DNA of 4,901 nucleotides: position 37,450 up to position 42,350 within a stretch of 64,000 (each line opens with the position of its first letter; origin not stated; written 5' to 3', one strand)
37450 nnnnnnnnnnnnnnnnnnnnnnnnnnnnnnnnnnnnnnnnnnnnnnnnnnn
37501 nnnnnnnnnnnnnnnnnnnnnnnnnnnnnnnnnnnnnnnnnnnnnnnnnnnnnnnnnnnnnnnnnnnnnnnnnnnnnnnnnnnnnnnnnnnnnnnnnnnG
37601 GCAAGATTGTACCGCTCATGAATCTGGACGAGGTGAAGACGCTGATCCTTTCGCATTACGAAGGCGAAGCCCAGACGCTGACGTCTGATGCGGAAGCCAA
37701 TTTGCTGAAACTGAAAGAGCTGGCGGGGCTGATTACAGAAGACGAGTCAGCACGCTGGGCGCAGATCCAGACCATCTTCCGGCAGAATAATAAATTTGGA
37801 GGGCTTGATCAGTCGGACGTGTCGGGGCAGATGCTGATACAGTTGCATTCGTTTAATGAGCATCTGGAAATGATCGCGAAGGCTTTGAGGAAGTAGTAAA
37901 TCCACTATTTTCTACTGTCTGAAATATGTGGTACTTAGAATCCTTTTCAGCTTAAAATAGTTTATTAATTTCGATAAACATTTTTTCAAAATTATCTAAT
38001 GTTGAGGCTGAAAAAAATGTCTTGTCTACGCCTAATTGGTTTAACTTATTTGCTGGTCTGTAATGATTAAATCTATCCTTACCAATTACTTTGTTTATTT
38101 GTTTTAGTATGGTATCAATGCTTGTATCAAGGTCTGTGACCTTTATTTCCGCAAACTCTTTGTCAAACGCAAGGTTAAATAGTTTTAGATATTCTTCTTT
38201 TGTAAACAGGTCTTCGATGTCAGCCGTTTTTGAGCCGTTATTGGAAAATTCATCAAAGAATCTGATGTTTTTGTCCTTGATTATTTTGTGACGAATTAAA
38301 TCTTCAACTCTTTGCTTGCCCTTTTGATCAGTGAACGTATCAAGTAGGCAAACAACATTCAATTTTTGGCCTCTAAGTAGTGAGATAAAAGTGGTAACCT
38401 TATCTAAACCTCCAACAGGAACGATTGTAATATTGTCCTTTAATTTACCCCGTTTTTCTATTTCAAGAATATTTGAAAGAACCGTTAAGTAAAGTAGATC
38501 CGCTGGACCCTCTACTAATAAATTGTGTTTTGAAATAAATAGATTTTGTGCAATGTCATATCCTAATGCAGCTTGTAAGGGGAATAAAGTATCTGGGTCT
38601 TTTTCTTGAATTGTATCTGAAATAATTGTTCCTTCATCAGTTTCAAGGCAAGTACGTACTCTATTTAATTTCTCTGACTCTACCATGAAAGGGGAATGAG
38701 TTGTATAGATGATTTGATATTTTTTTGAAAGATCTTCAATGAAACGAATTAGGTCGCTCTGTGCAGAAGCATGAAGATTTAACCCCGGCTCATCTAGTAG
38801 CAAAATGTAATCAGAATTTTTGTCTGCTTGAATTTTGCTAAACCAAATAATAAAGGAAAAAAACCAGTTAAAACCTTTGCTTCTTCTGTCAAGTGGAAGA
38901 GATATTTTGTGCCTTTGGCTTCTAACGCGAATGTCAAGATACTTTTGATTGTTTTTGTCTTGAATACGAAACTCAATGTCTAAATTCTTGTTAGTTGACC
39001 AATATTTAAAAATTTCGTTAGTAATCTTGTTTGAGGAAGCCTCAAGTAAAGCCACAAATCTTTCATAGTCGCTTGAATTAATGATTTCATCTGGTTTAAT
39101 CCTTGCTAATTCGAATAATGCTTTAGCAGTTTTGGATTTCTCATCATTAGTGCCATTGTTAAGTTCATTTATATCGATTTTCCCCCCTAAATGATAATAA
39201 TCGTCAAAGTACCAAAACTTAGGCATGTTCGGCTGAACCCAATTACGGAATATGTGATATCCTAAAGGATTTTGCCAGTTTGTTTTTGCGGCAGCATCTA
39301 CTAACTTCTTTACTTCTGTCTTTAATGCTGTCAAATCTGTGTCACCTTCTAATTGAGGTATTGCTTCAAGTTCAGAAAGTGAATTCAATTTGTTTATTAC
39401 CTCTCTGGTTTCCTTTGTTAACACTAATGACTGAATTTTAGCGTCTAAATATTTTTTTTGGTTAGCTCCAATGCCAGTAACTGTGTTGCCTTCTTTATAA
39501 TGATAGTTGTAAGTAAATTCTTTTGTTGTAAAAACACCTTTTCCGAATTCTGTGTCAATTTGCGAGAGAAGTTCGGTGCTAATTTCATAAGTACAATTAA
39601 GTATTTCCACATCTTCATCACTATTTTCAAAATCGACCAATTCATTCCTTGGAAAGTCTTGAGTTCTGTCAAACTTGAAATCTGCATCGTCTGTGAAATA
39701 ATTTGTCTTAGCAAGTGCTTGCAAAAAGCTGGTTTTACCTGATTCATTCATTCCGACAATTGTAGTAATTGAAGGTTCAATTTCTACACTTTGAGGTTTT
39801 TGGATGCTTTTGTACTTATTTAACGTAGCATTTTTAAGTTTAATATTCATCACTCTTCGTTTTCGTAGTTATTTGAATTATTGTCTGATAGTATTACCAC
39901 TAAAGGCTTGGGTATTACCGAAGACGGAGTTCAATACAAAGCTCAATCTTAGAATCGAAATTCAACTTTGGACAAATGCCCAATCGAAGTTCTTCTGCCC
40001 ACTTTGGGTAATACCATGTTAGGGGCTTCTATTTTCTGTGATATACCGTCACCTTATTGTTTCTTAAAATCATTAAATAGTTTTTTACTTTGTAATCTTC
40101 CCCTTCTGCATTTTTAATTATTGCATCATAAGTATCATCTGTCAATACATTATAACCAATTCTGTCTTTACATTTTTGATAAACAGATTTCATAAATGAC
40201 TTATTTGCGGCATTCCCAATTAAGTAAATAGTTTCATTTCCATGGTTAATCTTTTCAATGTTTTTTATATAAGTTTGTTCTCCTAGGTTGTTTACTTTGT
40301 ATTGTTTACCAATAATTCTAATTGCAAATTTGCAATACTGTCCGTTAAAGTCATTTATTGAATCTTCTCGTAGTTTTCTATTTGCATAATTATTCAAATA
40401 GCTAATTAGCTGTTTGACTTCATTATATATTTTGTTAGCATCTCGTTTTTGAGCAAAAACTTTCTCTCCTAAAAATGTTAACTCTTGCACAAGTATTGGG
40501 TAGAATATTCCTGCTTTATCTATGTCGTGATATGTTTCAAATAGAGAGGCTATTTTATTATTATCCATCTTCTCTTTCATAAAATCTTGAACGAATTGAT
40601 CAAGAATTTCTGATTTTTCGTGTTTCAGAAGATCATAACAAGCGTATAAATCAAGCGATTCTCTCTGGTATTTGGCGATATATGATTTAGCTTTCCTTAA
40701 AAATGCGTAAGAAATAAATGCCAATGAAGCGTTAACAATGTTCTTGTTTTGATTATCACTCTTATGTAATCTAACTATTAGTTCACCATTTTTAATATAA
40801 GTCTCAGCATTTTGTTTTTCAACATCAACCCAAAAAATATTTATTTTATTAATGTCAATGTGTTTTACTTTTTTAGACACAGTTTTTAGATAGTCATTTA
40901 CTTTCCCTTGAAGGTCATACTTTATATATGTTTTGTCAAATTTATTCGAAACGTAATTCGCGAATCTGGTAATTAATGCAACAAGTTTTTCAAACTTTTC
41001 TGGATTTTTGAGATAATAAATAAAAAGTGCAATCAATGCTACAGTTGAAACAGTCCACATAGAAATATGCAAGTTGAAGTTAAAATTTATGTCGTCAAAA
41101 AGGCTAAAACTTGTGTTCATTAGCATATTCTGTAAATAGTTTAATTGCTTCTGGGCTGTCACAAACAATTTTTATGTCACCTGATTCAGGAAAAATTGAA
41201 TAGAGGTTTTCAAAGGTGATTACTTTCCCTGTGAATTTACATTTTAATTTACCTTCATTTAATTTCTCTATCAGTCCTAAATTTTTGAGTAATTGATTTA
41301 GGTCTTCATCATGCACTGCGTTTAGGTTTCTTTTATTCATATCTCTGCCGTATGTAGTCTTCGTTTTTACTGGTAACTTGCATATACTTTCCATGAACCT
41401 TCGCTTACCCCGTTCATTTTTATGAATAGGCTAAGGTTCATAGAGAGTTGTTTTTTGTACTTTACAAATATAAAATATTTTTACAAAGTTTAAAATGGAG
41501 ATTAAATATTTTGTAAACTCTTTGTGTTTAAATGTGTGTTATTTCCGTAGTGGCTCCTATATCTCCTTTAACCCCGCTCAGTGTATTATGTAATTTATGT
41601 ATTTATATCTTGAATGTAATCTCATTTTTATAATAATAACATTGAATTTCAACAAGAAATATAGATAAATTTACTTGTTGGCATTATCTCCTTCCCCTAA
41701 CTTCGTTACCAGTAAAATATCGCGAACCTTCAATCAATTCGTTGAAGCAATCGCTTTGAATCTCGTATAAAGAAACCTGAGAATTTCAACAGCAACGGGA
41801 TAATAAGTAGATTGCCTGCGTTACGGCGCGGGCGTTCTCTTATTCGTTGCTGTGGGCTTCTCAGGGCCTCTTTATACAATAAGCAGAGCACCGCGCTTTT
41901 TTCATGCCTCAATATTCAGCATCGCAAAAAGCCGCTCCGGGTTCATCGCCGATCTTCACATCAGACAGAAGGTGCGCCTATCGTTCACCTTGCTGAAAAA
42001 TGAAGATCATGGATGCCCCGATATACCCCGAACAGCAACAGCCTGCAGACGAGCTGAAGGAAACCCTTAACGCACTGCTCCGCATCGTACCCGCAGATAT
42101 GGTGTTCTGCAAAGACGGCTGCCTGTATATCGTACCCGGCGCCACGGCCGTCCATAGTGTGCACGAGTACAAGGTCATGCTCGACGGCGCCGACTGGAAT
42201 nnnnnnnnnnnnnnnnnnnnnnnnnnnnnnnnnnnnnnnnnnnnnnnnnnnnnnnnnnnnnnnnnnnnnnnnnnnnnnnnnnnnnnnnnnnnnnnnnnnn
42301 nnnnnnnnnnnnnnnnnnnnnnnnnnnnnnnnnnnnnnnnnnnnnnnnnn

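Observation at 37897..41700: AT-rich island with a three-gene operon ending in an OLD-family ATPase-TOPRIM nuclease: candidate uncharacterised anti-phage system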

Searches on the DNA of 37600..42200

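Call 55: search_rna_families(source=window, start=37600, end=42200, threshold=evalue, max_evalue=1)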
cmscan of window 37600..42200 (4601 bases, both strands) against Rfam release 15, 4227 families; matches with E-value up to 1: 1.
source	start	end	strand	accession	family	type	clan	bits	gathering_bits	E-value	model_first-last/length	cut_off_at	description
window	38055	38142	+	RF01423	snoR117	Gene; snRNA; snoRNA; CD-box;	-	20.3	42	0.86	1-80/80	no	small nucleolar RNA snoR117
